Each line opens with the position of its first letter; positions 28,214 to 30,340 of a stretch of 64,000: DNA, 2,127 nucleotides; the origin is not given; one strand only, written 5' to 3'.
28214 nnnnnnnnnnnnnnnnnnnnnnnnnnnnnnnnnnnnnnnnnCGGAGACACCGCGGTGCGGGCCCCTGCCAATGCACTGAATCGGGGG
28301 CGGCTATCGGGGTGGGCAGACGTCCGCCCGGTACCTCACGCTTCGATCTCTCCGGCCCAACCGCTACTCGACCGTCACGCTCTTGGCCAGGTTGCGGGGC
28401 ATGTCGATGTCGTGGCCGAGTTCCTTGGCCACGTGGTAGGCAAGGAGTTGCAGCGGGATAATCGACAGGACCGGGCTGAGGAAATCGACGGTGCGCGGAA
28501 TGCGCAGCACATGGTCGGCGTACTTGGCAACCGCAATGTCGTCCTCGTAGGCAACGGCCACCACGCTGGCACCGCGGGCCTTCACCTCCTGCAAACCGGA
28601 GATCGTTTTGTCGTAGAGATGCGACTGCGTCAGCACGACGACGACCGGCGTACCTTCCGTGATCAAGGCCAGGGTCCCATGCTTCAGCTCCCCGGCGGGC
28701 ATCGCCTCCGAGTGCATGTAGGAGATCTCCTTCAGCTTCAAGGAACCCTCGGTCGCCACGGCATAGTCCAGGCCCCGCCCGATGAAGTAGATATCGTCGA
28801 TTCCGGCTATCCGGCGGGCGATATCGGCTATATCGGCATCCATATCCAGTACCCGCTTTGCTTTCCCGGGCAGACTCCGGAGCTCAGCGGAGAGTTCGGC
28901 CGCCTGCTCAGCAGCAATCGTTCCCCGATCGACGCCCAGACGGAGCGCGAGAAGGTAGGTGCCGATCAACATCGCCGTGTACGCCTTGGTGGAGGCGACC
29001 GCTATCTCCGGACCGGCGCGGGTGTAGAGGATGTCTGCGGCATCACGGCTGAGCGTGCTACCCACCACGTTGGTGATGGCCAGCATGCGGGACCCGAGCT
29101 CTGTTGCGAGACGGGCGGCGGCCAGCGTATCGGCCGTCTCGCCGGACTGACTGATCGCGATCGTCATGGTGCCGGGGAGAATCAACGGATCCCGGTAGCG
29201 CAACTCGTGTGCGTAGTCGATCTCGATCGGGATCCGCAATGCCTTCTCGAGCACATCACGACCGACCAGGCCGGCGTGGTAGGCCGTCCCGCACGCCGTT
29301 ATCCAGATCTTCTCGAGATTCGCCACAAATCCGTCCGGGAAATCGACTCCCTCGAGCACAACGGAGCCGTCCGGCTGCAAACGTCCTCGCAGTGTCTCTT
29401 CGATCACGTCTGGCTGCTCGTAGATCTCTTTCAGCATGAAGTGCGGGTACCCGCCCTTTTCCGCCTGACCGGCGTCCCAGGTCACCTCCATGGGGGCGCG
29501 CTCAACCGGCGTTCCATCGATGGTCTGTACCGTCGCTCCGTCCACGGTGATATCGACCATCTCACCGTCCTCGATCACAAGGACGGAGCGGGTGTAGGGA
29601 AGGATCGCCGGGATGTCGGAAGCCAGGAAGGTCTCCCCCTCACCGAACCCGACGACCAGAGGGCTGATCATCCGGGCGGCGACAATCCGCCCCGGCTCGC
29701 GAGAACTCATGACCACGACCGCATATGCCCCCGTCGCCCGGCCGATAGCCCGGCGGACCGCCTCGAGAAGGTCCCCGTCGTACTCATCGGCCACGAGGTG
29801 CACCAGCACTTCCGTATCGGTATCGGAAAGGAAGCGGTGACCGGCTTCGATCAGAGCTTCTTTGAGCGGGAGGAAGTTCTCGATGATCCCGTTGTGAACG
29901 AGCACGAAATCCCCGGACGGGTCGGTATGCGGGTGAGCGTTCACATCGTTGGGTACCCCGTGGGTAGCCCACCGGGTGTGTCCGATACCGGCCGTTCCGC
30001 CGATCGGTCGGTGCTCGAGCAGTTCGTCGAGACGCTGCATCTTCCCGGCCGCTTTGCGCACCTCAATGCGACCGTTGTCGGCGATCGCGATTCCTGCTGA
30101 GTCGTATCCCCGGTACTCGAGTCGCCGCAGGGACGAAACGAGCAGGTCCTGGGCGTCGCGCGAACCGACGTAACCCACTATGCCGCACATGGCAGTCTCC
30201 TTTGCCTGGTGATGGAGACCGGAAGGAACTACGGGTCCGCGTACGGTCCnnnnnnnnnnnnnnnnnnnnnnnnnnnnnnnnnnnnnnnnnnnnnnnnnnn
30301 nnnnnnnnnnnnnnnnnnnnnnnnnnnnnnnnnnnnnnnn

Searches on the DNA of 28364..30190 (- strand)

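Call 9: search_rna_families(sources=[L001, L002, L003, L004, L005, L006, L007, L008, L009, L010, L011, L012, L028, L056, L073, L075, L076, L014, L021], threshold=gathering)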
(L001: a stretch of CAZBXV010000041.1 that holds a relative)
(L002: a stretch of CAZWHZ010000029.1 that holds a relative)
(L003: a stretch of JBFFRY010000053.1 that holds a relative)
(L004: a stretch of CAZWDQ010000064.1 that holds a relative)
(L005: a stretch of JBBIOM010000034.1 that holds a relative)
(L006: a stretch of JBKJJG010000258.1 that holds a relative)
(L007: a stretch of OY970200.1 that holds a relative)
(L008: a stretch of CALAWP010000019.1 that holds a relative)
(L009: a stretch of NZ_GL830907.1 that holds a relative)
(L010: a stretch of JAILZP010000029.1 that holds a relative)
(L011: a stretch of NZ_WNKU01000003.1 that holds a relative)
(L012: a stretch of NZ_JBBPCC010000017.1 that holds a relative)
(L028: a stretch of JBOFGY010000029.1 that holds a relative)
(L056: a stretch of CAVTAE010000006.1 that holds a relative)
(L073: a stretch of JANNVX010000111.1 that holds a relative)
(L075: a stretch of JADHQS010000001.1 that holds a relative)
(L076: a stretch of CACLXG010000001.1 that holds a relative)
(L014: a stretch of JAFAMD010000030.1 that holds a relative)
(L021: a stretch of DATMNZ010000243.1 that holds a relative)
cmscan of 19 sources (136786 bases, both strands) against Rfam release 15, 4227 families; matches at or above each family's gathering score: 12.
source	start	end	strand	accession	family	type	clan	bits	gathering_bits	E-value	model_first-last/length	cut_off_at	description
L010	2733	2895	+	RF00234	glmS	Cis-reg; riboswitch;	-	106.3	37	1.4e-23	1-167/167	no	glmS glucosamine-6-phosphate activated ribozyme aptamer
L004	2795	2950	+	RF00234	glmS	Cis-reg; riboswitch;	-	94.3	37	2.5e-20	1-167/167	no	glmS glucosamine-6-phosphate activated ribozyme aptamer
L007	2780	2941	+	RF00234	glmS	Cis-reg; riboswitch;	-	94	37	3e-20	1-167/167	no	glmS glucosamine-6-phosphate activated ribozyme aptamer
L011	2683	2875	+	RF00234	glmS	Cis-reg; riboswitch;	-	91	37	2e-19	1-167/167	no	glmS glucosamine-6-phosphate activated ribozyme aptamer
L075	2821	2968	+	RF00234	glmS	Cis-reg; riboswitch;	-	90.9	37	2.2e-19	1-167/167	no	glmS glucosamine-6-phosphate activated ribozyme aptamer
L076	2821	2967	+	RF00234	glmS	Cis-reg; riboswitch;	-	89.1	37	6.7e-19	1-167/167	no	glmS glucosamine-6-phosphate activated ribozyme aptamer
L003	1723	1891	+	RF00234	glmS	Cis-reg; riboswitch;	-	81.6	37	7.2e-17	1-167/167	no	glmS glucosamine-6-phosphate activated ribozyme aptamer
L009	2744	2892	+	RF00234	glmS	Cis-reg; riboswitch;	-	79.7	37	2.4e-16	1-167/167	no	glmS glucosamine-6-phosphate activated ribozyme aptamer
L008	2565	2778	+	RF00234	glmS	Cis-reg; riboswitch;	-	74.3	37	7.1e-15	1-167/167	no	glmS glucosamine-6-phosphate activated ribozyme aptamer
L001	2804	2952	+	RF00234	glmS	Cis-reg; riboswitch;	-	74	37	8.5e-15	1-167/167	no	glmS glucosamine-6-phosphate activated ribozyme aptamer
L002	2804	2952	+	RF00234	glmS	Cis-reg; riboswitch;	-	69.4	37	1.5e-13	1-167/167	no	glmS glucosamine-6-phosphate activated ribozyme aptamer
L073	2757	2955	+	RF00234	glmS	Cis-reg; riboswitch;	-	44.9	37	6.6e-07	1-167/167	no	glmS glucosamine-6-phosphate activated ribozyme aptamer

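Call 45: search_rna_families(sources=[L081, L161, L162, L163, L164, L165, L166, L167, L168, L169, L170, L171, L083, L084, L085, L086, L087, L088, L089, L092], threshold=gathering)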
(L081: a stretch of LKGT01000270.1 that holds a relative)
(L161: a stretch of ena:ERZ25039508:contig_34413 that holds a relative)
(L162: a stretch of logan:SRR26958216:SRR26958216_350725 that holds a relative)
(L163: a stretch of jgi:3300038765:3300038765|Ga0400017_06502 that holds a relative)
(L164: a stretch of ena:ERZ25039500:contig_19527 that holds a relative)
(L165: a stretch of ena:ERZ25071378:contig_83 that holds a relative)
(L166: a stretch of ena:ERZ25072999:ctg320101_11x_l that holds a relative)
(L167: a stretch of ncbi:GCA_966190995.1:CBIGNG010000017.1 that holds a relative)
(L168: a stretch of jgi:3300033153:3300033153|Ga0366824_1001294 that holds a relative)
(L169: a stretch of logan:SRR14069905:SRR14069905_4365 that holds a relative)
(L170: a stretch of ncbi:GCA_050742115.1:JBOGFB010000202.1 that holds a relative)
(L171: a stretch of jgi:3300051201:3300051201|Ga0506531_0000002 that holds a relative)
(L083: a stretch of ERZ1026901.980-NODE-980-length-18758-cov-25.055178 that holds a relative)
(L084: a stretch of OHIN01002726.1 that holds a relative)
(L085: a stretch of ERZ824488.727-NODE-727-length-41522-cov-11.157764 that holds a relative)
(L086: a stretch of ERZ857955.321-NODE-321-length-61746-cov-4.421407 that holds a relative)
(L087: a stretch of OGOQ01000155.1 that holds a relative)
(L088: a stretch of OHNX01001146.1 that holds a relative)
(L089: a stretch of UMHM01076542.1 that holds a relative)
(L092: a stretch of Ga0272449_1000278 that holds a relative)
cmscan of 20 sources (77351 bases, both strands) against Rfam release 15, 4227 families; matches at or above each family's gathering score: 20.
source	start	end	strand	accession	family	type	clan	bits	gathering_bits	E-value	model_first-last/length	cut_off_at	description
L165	481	636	+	RF00234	glmS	Cis-reg; riboswitch;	-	94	37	1.7e-20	1-167/167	no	glmS glucosamine-6-phosphate activated ribozyme aptamer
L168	490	645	+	RF00234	glmS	Cis-reg; riboswitch;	-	91.9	37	6.6e-20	1-167/167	no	glmS glucosamine-6-phosphate activated ribozyme aptamer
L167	483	637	+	RF00234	glmS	Cis-reg; riboswitch;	-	90.8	37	1.3e-19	1-167/167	no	glmS glucosamine-6-phosphate activated ribozyme aptamer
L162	476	642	+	RF00234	glmS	Cis-reg; riboswitch;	-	90.4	37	1.7e-19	1-167/167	no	glmS glucosamine-6-phosphate activated ribozyme aptamer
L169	485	645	+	RF00234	glmS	Cis-reg; riboswitch;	-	90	37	2.2e-19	1-167/167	no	glmS glucosamine-6-phosphate activated ribozyme aptamer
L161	479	642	+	RF00234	glmS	Cis-reg; riboswitch;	-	89.4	37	3.1e-19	1-167/167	no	glmS glucosamine-6-phosphate activated ribozyme aptamer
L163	490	647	+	RF00234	glmS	Cis-reg; riboswitch;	-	88.1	37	7.3e-19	1-167/167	no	glmS glucosamine-6-phosphate activated ribozyme aptamer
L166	454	610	+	RF00234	glmS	Cis-reg; riboswitch;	-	87.5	37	1e-18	1-167/167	no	glmS glucosamine-6-phosphate activated ribozyme aptamer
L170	502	654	+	RF00234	glmS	Cis-reg; riboswitch;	-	84.4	37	7.2e-18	1-167/167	no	glmS glucosamine-6-phosphate activated ribozyme aptamer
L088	1322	1473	+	RF00234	glmS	Cis-reg; riboswitch;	-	83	37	1.8e-17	1-167/167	no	glmS glucosamine-6-phosphate activated ribozyme aptamer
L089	1322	1473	+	RF00234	glmS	Cis-reg; riboswitch;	-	83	37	1.8e-17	1-167/167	no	glmS glucosamine-6-phosphate activated ribozyme aptamer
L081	1295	1449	+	RF00234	glmS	Cis-reg; riboswitch;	-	81.8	37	3.7e-17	1-167/167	no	glmS glucosamine-6-phosphate activated ribozyme aptamer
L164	552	700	+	RF00234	glmS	Cis-reg; riboswitch;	-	78.5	37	2.9e-16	1-167/167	no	glmS glucosamine-6-phosphate activated ribozyme aptamer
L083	1208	1359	+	RF00234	glmS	Cis-reg; riboswitch;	-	75.1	37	2.4e-15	1-167/167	no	glmS glucosamine-6-phosphate activated ribozyme aptamer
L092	1067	1231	+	RF00234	glmS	Cis-reg; riboswitch;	-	74.4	37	3.8e-15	1-167/167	no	glmS glucosamine-6-phosphate activated ribozyme aptamer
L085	1244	1392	+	RF00234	glmS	Cis-reg; riboswitch;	-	73.6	37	6.1e-15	1-167/167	no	glmS glucosamine-6-phosphate activated ribozyme aptamer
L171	462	610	+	RF00234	glmS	Cis-reg; riboswitch;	-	73.1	37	8.3e-15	1-167/167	no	glmS glucosamine-6-phosphate activated ribozyme aptamer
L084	1244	1392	+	RF00234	glmS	Cis-reg; riboswitch;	-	70.6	37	4e-14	1-167/167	no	glmS glucosamine-6-phosphate activated ribozyme aptamer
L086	1244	1394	+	RF00234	glmS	Cis-reg; riboswitch;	-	69.6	37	7.6e-14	1-167/167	no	glmS glucosamine-6-phosphate activated ribozyme aptamer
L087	1244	1392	+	RF00234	glmS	Cis-reg; riboswitch;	-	66.1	37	6.7e-13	1-167/167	no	glmS glucosamine-6-phosphate activated ribozyme aptamer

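Call 46: search_rna_families(sources=[L091, L094, L095, L096, L097, L098, L099, L100, L101, L103, L104, L109, L110, L114, L116, L120, L146, L130, L151, L013], threshold=gathering)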
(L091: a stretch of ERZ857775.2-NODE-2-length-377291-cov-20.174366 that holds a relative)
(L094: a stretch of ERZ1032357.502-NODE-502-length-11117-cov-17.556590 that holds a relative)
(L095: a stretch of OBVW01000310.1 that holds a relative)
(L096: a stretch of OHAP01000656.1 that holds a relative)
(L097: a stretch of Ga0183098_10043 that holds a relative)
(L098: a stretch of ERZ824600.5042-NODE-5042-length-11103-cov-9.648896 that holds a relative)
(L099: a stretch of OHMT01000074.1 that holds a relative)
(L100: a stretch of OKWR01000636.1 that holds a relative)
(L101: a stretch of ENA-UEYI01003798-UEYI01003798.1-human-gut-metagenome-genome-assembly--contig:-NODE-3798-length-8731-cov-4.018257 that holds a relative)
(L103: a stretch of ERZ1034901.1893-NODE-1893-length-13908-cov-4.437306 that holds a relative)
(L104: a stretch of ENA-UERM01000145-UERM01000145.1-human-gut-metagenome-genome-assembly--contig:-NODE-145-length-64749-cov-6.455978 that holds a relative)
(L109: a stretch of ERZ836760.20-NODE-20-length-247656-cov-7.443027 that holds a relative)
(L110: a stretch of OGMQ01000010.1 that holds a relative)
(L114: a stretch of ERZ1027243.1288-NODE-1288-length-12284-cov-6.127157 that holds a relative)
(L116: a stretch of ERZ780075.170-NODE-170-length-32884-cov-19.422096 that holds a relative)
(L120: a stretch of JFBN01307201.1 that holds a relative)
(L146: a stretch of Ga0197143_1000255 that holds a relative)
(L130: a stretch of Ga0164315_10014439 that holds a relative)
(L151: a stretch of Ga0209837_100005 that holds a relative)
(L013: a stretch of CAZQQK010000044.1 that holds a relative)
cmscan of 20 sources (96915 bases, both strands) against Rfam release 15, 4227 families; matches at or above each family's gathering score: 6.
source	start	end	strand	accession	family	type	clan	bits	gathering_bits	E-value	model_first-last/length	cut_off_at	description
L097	1323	1479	+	RF00234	glmS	Cis-reg; riboswitch;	-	90.7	37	1.7e-19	1-167/167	no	glmS glucosamine-6-phosphate activated ribozyme aptamer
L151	1311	1470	+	RF00234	glmS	Cis-reg; riboswitch;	-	90.1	37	2.6e-19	1-167/167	no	glmS glucosamine-6-phosphate activated ribozyme aptamer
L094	1326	1475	+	RF00234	glmS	Cis-reg; riboswitch;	-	84.8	37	7e-18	1-167/167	no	glmS glucosamine-6-phosphate activated ribozyme aptamer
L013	2214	2363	+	RF00234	glmS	Cis-reg; riboswitch;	-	84.7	37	7.6e-18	1-167/167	no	glmS glucosamine-6-phosphate activated ribozyme aptamer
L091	1323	1472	+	RF00234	glmS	Cis-reg; riboswitch;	-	83.8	37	1.3e-17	1-167/167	no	glmS glucosamine-6-phosphate activated ribozyme aptamer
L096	1324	1475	+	RF00234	glmS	Cis-reg; riboswitch;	-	83.2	37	1.9e-17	1-167/167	no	glmS glucosamine-6-phosphate activated ribozyme aptamer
